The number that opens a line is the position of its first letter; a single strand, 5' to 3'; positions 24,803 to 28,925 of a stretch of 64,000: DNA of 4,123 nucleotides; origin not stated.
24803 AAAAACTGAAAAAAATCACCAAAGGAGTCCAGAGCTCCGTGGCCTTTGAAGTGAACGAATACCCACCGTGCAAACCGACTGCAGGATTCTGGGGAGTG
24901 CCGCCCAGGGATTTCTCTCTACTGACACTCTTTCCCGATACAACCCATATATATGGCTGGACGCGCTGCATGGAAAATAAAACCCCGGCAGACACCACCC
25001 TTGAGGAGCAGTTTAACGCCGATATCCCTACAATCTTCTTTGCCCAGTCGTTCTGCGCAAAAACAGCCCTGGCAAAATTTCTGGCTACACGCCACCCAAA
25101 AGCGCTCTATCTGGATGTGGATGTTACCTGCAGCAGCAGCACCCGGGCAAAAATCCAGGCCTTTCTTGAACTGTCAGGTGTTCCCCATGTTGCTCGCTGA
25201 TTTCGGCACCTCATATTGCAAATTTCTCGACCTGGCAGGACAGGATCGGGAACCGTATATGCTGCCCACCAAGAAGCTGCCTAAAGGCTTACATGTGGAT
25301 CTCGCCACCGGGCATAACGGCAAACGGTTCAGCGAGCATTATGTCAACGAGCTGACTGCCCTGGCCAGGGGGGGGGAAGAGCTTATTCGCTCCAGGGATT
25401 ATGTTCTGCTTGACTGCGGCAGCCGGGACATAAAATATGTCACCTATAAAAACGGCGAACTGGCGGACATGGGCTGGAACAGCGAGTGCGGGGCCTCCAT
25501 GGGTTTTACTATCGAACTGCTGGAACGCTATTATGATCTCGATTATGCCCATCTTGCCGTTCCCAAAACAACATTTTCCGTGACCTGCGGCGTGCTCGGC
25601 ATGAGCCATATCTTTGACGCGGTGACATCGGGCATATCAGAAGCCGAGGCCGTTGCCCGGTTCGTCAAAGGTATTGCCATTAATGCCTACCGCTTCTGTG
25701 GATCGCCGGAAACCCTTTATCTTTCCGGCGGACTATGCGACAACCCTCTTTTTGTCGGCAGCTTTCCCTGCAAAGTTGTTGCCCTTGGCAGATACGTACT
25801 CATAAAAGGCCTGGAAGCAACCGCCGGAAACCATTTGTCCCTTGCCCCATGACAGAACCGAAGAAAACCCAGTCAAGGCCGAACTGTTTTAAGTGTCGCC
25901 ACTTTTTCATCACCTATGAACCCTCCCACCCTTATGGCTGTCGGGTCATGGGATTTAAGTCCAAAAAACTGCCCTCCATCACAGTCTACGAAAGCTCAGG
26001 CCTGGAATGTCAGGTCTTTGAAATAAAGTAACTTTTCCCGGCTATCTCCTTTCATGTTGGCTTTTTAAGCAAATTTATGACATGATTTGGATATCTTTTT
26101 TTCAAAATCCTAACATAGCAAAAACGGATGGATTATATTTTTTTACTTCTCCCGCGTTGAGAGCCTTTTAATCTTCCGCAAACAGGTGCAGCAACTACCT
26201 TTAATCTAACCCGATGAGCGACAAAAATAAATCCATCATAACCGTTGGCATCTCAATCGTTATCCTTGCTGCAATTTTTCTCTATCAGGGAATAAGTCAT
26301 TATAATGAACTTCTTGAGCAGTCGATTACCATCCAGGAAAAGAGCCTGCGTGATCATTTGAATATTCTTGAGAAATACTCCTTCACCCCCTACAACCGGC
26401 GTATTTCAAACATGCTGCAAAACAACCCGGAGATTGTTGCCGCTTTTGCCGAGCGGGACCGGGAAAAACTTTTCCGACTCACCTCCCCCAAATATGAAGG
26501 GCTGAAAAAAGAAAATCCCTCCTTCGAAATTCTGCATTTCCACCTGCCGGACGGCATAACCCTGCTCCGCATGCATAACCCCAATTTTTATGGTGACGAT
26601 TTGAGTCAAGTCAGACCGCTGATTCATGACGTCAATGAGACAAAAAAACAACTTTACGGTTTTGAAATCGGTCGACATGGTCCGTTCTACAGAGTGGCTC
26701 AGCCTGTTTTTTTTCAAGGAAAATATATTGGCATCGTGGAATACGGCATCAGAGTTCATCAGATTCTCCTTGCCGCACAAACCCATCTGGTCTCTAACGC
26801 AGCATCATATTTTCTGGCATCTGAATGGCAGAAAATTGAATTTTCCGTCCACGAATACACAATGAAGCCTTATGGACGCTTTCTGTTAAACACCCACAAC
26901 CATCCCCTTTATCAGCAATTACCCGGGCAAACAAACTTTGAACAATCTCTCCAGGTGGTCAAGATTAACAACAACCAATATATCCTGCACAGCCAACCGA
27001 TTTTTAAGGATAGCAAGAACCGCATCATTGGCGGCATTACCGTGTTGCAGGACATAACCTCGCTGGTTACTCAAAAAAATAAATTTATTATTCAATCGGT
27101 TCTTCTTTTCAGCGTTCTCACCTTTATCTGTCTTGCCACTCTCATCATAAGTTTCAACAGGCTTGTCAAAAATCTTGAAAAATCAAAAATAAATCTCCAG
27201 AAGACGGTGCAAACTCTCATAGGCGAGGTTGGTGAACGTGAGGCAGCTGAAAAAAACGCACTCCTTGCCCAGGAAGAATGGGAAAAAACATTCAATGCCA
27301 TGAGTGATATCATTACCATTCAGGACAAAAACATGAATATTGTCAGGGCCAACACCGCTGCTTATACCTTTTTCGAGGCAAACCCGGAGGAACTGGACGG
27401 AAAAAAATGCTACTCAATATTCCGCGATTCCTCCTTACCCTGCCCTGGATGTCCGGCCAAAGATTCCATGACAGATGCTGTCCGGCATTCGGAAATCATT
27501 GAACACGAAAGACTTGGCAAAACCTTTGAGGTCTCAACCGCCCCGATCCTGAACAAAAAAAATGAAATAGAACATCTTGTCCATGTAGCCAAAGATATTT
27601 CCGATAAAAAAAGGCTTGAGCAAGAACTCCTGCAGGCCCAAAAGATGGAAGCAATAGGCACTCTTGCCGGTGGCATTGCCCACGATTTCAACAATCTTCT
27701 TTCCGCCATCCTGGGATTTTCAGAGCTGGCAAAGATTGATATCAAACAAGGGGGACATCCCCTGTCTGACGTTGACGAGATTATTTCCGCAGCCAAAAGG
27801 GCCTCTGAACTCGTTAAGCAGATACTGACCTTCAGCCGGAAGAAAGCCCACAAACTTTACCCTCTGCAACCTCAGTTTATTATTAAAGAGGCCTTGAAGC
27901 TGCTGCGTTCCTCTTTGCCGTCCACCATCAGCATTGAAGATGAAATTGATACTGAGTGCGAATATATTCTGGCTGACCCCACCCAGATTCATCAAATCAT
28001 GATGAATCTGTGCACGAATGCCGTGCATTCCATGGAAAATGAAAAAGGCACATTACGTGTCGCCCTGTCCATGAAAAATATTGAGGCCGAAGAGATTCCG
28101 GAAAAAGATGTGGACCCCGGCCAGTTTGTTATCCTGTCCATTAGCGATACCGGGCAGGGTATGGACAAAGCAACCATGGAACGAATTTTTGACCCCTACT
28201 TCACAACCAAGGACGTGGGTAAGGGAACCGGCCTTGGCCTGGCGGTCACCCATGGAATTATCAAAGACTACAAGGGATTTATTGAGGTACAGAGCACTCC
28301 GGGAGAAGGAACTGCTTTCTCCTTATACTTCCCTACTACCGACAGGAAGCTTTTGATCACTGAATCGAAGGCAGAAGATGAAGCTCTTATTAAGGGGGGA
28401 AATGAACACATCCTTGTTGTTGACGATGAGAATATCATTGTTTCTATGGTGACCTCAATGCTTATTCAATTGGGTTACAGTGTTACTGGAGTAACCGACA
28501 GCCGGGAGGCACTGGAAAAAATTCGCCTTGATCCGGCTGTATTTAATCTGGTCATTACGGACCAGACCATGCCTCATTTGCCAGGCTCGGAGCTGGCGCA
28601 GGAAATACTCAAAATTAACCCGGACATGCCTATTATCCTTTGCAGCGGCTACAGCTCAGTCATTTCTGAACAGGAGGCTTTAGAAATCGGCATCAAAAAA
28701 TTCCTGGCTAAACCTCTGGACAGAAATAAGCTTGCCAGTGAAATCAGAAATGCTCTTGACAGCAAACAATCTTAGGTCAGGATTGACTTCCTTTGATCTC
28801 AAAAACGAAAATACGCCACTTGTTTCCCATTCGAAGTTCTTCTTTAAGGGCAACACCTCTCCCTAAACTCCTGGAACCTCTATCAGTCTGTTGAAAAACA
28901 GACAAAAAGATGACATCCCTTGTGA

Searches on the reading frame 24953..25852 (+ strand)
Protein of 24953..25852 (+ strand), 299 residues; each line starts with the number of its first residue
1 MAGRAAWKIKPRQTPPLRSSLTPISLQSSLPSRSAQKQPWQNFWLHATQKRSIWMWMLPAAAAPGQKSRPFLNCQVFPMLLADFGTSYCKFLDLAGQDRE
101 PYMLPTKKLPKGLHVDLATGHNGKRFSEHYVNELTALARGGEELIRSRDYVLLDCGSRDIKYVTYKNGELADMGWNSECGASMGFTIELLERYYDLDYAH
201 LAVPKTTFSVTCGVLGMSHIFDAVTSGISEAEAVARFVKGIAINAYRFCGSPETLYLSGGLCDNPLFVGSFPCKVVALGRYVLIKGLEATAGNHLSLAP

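Call 7: search_protein_families(library=pfam, proteins=[window:24953-25852:+], max_evalue=0.0001)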
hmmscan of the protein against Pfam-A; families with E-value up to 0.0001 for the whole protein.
window:24953-25852:+ (299 aa): 0 families

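Call 20: search_protein_families(library=pfam, proteins=[window:24953-25852:+], max_evalue=0.01)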
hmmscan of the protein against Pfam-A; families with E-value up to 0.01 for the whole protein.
window:24953-25852:+ (299 aa): 0 families

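Call 76: search_protein_families(library=ncbifam, proteins=[window:24953-25852:+], max_evalue=0.01)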
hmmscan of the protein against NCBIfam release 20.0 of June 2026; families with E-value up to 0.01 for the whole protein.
window:24953-25852:+ (299 aa): 2 families
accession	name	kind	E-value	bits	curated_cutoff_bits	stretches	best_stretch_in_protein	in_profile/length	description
TIGR00241.1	CoA_E_activ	domain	1.2e-07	31.5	125.4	1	126-247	70-196/248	acyl-CoA dehydratase activase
TIGR03192.1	benz_CoA_bzdQ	equivalog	0.0058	16.1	380.2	1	124-267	101-255/293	benzoyl-CoA reductase, bzd-type, subunit Q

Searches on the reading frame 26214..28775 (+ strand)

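Call 7: search_protein_families(library=pfam, proteins=[window:26214-28775:+], max_evalue=0.0001)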
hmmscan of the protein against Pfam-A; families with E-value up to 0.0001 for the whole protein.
window:26214-28775:+ (853 aa): 6 families
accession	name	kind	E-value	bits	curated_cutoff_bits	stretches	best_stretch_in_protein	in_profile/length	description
PF14827.12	dCache_3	-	7.2e-25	88.4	25.7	1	63-283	28-237/239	Double sensory domain of two-component sensor kinase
PF00072.30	Response_reg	-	2e-22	79.9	30.2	1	733-844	1-110/111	Response regulator receiver domain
PF02518.31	HATPase_c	-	9.3e-21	74.8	26.4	1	588-709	2-110/111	Histidine kinase-, DNA gyrase B-, and HSP90-like ATPase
PF13426.13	PAS_9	-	3.7e-14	53.3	27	1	365-464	2-103/103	PAS domain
PF00512.31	HisKA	-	3.1e-09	37.2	26.9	1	482-544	3-64/66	His Kinase A (phospho-acceptor) domain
PF08448.16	PAS_4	-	5.7e-07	30.2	23.1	1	360-467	1-110/110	PAS fold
